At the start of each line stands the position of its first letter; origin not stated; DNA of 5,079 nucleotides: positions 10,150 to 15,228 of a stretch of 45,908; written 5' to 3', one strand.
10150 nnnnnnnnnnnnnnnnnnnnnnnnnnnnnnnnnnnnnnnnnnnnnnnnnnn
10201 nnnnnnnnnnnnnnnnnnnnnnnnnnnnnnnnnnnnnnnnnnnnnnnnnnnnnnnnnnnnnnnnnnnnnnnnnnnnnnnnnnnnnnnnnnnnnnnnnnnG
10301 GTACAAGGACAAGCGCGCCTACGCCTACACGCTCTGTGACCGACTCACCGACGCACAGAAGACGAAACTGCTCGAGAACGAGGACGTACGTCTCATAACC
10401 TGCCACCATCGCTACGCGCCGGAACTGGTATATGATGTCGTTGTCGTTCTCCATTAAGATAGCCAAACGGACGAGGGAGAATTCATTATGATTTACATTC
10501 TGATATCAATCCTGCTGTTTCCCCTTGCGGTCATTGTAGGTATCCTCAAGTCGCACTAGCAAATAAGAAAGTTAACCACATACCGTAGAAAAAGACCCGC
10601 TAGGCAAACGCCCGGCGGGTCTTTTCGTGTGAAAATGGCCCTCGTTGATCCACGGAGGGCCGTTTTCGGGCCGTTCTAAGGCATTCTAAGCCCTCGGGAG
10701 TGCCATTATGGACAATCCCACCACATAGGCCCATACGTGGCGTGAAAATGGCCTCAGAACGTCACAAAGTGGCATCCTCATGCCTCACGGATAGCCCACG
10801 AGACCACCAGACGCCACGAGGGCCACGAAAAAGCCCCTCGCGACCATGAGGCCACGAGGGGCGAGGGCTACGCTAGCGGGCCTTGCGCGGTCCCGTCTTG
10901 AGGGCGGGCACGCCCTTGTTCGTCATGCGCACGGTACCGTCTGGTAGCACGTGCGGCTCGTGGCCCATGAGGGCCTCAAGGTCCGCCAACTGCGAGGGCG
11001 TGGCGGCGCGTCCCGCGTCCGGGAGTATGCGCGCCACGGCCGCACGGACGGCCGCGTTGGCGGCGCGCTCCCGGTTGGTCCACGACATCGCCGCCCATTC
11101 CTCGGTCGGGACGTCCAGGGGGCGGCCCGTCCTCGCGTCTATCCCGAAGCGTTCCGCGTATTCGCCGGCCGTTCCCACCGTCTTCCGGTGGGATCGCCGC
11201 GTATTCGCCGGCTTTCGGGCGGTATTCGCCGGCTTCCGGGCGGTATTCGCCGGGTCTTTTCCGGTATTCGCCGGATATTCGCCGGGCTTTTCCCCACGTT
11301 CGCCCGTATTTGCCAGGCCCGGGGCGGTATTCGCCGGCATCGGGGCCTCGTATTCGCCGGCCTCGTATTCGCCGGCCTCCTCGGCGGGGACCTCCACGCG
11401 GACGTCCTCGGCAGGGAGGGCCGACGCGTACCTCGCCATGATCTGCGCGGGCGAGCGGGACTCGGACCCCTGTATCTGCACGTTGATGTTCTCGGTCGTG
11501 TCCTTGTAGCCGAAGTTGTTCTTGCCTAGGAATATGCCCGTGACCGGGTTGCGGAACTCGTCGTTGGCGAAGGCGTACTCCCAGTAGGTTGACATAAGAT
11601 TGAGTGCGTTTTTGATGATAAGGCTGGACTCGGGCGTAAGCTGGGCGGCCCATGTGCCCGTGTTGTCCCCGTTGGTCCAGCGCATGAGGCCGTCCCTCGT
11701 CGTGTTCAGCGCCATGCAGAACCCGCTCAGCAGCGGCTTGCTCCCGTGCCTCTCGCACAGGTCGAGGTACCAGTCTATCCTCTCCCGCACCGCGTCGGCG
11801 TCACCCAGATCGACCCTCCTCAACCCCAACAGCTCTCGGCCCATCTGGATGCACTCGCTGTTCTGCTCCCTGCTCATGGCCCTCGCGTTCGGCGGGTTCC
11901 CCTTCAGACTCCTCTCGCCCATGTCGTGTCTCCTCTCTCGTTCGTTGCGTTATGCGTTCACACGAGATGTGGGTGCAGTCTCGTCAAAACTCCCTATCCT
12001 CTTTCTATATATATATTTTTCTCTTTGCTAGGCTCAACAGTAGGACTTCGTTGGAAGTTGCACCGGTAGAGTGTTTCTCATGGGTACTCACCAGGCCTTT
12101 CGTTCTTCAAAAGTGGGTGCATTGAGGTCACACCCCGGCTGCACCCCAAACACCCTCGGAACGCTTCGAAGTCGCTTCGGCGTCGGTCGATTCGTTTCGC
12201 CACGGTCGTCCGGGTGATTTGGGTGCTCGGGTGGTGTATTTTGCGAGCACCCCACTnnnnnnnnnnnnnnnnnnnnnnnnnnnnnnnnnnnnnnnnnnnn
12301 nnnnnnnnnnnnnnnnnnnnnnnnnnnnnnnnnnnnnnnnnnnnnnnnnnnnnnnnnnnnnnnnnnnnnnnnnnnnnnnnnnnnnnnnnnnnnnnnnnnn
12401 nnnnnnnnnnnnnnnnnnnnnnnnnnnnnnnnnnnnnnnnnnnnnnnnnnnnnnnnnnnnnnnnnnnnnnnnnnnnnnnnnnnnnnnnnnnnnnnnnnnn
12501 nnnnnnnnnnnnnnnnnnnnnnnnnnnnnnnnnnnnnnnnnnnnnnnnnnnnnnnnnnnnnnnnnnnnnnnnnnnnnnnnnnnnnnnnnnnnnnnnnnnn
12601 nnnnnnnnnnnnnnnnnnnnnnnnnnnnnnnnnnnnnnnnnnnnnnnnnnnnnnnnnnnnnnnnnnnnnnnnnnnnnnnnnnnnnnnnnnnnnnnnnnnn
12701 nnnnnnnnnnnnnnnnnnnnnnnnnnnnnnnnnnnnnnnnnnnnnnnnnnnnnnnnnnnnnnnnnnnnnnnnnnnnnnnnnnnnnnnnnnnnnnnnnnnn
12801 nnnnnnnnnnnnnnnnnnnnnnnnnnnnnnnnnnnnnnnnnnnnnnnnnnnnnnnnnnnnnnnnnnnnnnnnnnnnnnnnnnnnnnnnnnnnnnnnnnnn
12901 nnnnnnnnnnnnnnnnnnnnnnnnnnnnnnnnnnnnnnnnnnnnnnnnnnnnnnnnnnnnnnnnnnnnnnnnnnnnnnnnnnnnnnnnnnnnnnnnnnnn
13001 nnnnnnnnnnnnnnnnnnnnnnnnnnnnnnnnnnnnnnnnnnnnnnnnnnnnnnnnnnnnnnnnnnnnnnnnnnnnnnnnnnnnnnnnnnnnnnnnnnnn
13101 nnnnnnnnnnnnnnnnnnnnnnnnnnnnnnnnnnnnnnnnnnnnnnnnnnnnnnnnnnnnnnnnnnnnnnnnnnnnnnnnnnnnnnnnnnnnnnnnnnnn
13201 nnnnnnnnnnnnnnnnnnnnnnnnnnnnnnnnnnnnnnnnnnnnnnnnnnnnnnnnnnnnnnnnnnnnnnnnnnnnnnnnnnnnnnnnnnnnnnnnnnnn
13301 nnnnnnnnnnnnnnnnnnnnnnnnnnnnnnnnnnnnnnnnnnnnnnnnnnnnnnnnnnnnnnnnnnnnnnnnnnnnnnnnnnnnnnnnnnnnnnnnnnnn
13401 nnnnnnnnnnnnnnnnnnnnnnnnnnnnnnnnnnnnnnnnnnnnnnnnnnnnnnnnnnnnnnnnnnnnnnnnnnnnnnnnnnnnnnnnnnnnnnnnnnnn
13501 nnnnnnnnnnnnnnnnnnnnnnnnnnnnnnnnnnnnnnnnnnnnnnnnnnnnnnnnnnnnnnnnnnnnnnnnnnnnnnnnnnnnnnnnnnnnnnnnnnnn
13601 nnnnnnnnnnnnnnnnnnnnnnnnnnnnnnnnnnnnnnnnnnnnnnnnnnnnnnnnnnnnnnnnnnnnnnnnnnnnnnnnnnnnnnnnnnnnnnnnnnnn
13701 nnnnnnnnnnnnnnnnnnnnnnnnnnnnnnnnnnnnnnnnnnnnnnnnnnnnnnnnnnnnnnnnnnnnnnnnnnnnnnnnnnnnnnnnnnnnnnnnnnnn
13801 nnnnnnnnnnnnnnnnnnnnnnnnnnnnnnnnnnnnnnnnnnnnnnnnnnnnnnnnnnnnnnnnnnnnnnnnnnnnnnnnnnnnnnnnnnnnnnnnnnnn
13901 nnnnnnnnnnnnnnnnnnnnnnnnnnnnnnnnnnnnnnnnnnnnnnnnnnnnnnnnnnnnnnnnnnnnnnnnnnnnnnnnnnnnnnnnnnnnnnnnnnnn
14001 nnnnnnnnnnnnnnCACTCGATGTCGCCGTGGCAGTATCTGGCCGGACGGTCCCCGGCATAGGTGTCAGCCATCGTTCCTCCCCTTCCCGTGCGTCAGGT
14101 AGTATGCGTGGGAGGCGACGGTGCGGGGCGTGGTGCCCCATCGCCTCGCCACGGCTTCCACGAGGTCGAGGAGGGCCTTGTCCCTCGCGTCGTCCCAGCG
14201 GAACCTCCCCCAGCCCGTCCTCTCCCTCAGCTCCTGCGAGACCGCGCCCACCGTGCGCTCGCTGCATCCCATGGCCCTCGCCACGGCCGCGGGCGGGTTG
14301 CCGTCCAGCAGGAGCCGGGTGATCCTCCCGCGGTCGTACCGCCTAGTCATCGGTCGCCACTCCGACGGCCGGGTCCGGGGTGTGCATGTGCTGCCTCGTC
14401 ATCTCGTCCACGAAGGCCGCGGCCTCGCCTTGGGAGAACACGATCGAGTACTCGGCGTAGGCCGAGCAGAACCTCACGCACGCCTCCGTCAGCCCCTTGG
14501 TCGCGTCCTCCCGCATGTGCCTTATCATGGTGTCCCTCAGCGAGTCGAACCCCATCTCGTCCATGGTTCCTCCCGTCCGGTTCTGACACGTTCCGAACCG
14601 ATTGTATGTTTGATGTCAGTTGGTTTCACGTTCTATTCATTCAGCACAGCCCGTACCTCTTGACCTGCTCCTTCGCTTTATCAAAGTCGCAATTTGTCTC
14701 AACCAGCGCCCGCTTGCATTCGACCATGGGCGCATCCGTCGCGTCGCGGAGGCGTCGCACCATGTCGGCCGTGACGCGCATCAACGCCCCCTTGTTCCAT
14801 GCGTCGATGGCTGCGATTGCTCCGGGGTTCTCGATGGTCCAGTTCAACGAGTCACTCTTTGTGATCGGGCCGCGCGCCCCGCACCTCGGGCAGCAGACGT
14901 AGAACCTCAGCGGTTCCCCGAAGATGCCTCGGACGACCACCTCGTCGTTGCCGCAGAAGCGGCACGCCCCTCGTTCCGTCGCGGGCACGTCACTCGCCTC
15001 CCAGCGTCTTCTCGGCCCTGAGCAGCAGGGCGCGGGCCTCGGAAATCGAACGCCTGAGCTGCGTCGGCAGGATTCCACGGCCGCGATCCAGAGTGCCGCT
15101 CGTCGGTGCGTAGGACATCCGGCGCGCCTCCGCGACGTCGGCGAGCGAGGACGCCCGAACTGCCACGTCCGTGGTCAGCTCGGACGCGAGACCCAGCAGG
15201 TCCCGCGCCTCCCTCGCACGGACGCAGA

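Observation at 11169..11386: Phased 11-bp repeat array inside terS, read in two reading frames: candidate pac / TerS recognition site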

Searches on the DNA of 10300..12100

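Call 78: search_rna_families(source=window, start=10300, end=12100, threshold=evalue, max_evalue=1)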
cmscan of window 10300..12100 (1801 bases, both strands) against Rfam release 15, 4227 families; matches with E-value up to 1: 2.
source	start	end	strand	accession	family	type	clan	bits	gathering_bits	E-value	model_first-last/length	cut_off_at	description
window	10589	10663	-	RF02450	ncr1175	Gene; sRNA;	-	21.8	60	0.47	1-110/110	no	Bacillus sRNA ncr1175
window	10590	10799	+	RF02424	Bp2_287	Gene; sRNA;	-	21.6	70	0.034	1-174/174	no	Burkholderia sRNA Bp2_Cand287_SIPHT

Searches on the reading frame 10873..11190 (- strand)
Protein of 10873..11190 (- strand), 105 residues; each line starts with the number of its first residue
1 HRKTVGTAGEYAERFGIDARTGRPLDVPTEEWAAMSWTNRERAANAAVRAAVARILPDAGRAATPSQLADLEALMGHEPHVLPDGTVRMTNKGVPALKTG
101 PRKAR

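Call 47: find_homologous_proteins(query=window:10876-11181:-, max_evalue=0.01)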
Query seq(102 aa): 118 candidates shared short words with the query, none scored E <= 0.01.

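Call 56: predict_structure(protein=window:10873-11190:-)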
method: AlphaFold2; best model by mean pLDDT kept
length: 105 residues; sequences in the alignment: 1
mean_pLDDT: 77.3   pTM: 0.66
mean pLDDT of the five models: 77.3, 76.7, 65.5, 63.1, 57.0
residues with pLDDT >= 90: 14; 70-90: 68; 50-70: 14; < 50: 9
segments of 3 or more residues with pLDDT < 50: 100-105
pLDDT, mean of each block of 10 residues (from residue 1): 58 85 90 92 87 84 87 81 75 52 41
secondary structure, 60 per line:
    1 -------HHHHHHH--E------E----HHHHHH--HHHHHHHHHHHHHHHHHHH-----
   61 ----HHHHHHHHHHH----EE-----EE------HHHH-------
elements in order: H8-14 H29-34 H37-55 H65-75 H95-98

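Call 59: fold_search(model_id=the predicted structure, library=pdb)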
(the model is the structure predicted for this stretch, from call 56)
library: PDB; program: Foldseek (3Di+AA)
matches with E <= 10: 17; with E <= 0.001: 0
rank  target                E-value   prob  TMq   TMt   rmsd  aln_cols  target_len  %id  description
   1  6rim_G                4.2e+00  0.14  0.35  0.10   3.5        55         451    7  Crystal structure of the catalytic domain of the Weissela oryzae botulinum like toxin (released 2019-05-29)
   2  6rim_D                5.7e+00  0.11  0.35  0.10   3.5        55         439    7  Crystal structure of the catalytic domain of the Weissela oryzae botulinum like toxin (released 2019-05-29)
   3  6rim_C                6.4e+00  0.11  0.36  0.11   3.3        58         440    9  Crystal structure of the catalytic domain of the Weissela oryzae botulinum like toxin (released 2019-05-29)
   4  6rim_B                6.4e+00  0.11  0.36  0.11   3.3        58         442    9  Crystal structure of the catalytic domain of the Weissela oryzae botulinum like toxin (released 2019-05-29)
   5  6rim_E                6.4e+00  0.11  0.36  0.10   3.3        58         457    9  Crystal structure of the catalytic domain of the Weissela oryzae botulinum like toxin (released 2019-05-29)
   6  6rim_A                6.8e+00  0.10  0.35  0.10   3.5        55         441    7  Crystal structure of the catalytic domain of the Weissela oryzae botulinum like toxin (released 2019-05-29)
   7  6rim_F                6.8e+00  0.10  0.35  0.10   3.5        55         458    7  Crystal structure of the catalytic domain of the Weissela oryzae botulinum like toxin (released 2019-05-29)
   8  4u7t_B                6.8e+00  0.05  0.21  0.13   6.7        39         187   28  Crystal structure of DNMT3A-DNMT3L in complex with histone H3 (released 2014-11-12)
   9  9ogt_B                7.2e+00  0.03  0.19  0.16  10.3        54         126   17  HIV-1 Env BG505 SOSIP.664-His in complex with PGT122 and 3BNC117 Fabs (released 2025-08-27)
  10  8sbf_B                7.2e+00  0.02  0.21  0.10   8.1        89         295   16  Full-length structure of the LysR-type transcriptional regulator, ACIAD0746, from Acinetobacter baylyi (released 2024-04-17)
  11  7kk3_B                7.2e+00  0.02  0.25  0.10  12.7        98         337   12  Structure of the catalytic domain of PARP1 in complex with talazoparib (released 2021-01-06)
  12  2fez                  7.2e+00  0.02  0.20  0.08  10.6        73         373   19  Mycobacterium tuberculosis EmbR (released 2006-01-24)
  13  2ff4_A                8.1e+00  0.02  0.20  0.08  10.4        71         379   20  Mycobacterium tuberculosis EmbR in complex with low affinity phosphopeptide (released 2006-01-24)
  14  8sbf_D                8.1e+00  0.02  0.20  0.11   8.3        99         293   19  Full-length structure of the LysR-type transcriptional regulator, ACIAD0746, from Acinetobacter baylyi (released 2024-04-17)
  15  6a4w_A                8.1e+00  0.01  0.21  0.14  11.0       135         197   14  AcrR from Mycobacterium tuberculosis (released 2019-06-26)
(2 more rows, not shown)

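Call 90: search_protein_representatives(protein=window:10876-11190:-)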
Query: 105 residues. Proteins with E-value up to 0.001 (for the whole library): 2; up to 1e-10: 2; up to 1e-30: 1. The best 2 are listed.
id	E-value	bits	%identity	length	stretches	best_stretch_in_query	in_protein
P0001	1.7e-60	217.8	99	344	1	1-105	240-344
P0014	3.8e-15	72.2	58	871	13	72-90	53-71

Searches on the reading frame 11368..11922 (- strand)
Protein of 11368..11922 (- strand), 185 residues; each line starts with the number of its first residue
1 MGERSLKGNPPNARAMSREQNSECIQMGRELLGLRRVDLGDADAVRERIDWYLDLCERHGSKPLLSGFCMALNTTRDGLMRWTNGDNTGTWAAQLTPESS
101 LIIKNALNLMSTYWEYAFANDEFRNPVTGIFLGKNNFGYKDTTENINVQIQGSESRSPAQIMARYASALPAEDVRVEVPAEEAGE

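Call 54: search_solved_structures(query=A3, max_evalue=1, show_alignments=2)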
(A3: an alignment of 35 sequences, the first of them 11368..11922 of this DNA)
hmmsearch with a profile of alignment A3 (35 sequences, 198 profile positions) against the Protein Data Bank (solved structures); distinct sequences matched with E-value up to 1: 1.
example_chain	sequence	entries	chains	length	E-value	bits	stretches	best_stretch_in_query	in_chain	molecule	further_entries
2ao9_A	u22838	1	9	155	0.055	16.3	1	78-109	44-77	Phage protein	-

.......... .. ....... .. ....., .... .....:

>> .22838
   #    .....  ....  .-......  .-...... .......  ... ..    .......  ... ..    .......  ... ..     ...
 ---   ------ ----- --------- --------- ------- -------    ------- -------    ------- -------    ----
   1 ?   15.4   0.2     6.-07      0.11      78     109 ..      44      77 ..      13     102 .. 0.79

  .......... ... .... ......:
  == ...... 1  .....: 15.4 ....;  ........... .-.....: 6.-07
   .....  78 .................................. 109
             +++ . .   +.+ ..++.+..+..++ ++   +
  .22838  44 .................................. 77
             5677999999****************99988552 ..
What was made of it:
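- On Small terminase, P22 gp3 type (Pfam PF16677 GP3_package): A profile search against PDB sequences finds only 2ao9, at E 0.055 (call 54).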

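Call 55: search_protein_families(library=pfam, alignment_id=A3, max_evalue=0.01)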
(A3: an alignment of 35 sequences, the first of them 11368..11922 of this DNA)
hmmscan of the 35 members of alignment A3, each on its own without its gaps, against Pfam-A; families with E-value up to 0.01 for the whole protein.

A. member 1, window:11368-11922:- (185 aa): 1 family
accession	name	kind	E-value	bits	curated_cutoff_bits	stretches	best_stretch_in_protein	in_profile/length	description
PF16677.11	GP3_package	-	4.5e-05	24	29.4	1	40-144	7-104/105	DNA-packaging protein gp3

B. families by the number of members that match (of 35 scanned): 6 families
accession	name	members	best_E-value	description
PF16677.11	GP3_package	33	6.3e-15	DNA-packaging protein gp3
PF13022.12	HTH_Tnp_1_2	2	0.0015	Helix-turn-helix of insertion element transposase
PF02178.24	AT_hook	1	0.00086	AT hook motif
PF01939.22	NucS_C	1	0.0037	Endonuclease NucS C-terminal domain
PF15943.11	YdaS_toxin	1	0.0043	Bacterial toxin YdaS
PF13384.12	HTH_23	1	0.0076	Homeodomain-like domain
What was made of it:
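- On Small terminase, P22 gp3 type (Pfam PF16677 GP3_package): However, 33 of 35 aligned relatives match at E <= 0.01, with a best E of 6.3e-15 (call 55).
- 33/35 family members match Pfam GP3_package (best E 6e-15) and the window's core matches at E 4.5e-5 (call 55).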

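Call 73: find_related_loci(query=A3, collection=genome_contigs, flank=5000)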
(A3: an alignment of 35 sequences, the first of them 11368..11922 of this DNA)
Query A3 (185 aa) in genome_contigs; peptide patterns used: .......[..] (x = any residue, [..] = any of these).
146 stretches matched a pattern; 52 encode a relative of the query (tblastn E <= 1e-3); 52 distinct loci.
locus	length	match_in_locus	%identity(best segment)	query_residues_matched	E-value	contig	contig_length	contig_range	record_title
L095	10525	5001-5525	45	4-181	2e-46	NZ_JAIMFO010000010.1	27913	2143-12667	Collinsella ureilytica strain AGMB00827 AGMB827_10, whole genome shotgun sequence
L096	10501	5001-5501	43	8-177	8e-42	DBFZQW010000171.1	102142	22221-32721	MAG TPA_asm: Collinsella sp. isolate MAG7203 contig171, whole genome shotgun sequence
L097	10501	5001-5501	42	8-177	2e-41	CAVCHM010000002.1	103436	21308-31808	bacterium isolate H07623-L1_cleanbin_000002 genome assembly, contig: Spades_H07623-L1_contig_16, whole genome shotgun se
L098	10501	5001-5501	42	8-177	2e-41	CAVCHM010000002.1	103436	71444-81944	bacterium isolate H07623-L1_cleanbin_000002 genome assembly, contig: Spades_H07623-L1_contig_16, whole genome shotgun se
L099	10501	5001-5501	42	8-177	2e-41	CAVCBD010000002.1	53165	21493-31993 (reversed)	Acutalibacteraceae bacterium isolate H07622-L1_cleanbin_000027 genome assembly, contig: Spades_H07622-L1_contig_303, who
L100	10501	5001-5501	42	8-177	2e-41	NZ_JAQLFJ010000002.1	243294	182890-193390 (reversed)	Collinsella aerofaciens strain 1001262st2_G5_1001262B_160229 NODE_2_length_243294_cov_70.1555, whole genome shotgun sequ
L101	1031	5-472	43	21-177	1e-41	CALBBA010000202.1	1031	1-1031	MAG TPA_asm: uncultured Collinsella sp. isolate SRR3160452_bin.77_CONCOCT_v1.1_MAG genome assembly, contig: ERZ650933.34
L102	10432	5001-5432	39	21-173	2e-29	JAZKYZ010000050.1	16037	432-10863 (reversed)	MAG: Eubacteriales bacterium isolate T1900045094_TC20190088.MAGScoT_cleanbin_000002 SGB_4727_k141_834486, whole genome s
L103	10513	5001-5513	37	7-165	3e-24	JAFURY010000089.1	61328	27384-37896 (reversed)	MAG: Succinivibrionaceae bacterium isolate RGIG4771 Roe_deer_Reticulum-2__c1965, whole genome shotgun sequence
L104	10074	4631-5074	38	21-167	3e-24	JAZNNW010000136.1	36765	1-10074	MAG: Candidatus Avilachnospira sp. isolate T1900044653_TS20190119.MAGScoT_cleanbin_000061 SGB_1456_k141_1661161, whole g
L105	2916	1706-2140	32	19-181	5e-24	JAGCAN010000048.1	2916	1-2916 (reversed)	MAG: Oscillospiraceae bacterium isolate RGIG9615 Yak_Duodenum-1__c52174, whole genome shotgun sequence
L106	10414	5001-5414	35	21-165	4e-23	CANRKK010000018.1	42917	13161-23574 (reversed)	MAG: uncultured Clostridia bacterium isolate Lapin-021__bin90 genome assembly, contig: Lapin-021__NODE_1055_length_42917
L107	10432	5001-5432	38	21-173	7e-23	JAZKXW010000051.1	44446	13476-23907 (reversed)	MAG: Faecousia sp. isolate T1900045113_TC20190107.MAGScoT_cleanbin_000013 SGB_4802_k141_1540194, whole genome shotgun se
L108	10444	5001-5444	37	21-165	3e-22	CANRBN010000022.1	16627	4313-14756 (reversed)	MAG: uncultured Gemmiger sp. isolate Lapin-028__bin58 genome assembly, contig: Lapin-028__NODE_3874_length_16627_cov_5.1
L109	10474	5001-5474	34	7-165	6e-22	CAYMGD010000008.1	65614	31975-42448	MAG TPA_asm: uncultured Coprobacillus sp. isolate SRP225648_co1_120 genome assembly, contig: NODE_668_length_65614_cov_9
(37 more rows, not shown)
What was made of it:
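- On Plasmid partition centromere (heptad or 11-bp iteron arrays): Relatives are chromosomal prophages (call 73).
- Relatives are integrated prophages in bacterial chromosomes (call 73).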

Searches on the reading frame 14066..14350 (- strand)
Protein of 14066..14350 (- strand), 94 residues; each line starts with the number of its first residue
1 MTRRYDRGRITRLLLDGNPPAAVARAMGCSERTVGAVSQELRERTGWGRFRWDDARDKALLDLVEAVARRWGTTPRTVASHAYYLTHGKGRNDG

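Call 64: search_protein_families(library=pfam, proteins=[window:14066-14350:-], max_evalue=0.001)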
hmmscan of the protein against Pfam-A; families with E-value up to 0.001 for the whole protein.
window:14066-14350:- (94 aa): 2 families
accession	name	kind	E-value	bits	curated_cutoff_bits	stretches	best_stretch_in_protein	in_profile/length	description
PF13384.12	HTH_23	-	1.5e-08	34.6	24.6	1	2-34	2-34/50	Homeodomain-like domain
PF13551.12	HTH_29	-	0.00028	21.3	28.1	0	9-34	3-29/64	Winged helix-turn helix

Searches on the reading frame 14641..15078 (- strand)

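Call 64: search_protein_families(library=pfam, proteins=[window:14641-15078:-], max_evalue=0.001)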
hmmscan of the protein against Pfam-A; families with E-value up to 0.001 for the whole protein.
window:14641-15078:- (145 aa): 1 family
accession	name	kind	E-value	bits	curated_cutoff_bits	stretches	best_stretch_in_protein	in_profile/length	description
PF14354.12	Lar_restr_allev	-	6.9e-06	26.7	28.6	1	38-98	5-58/58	Restriction alleviation protein Lar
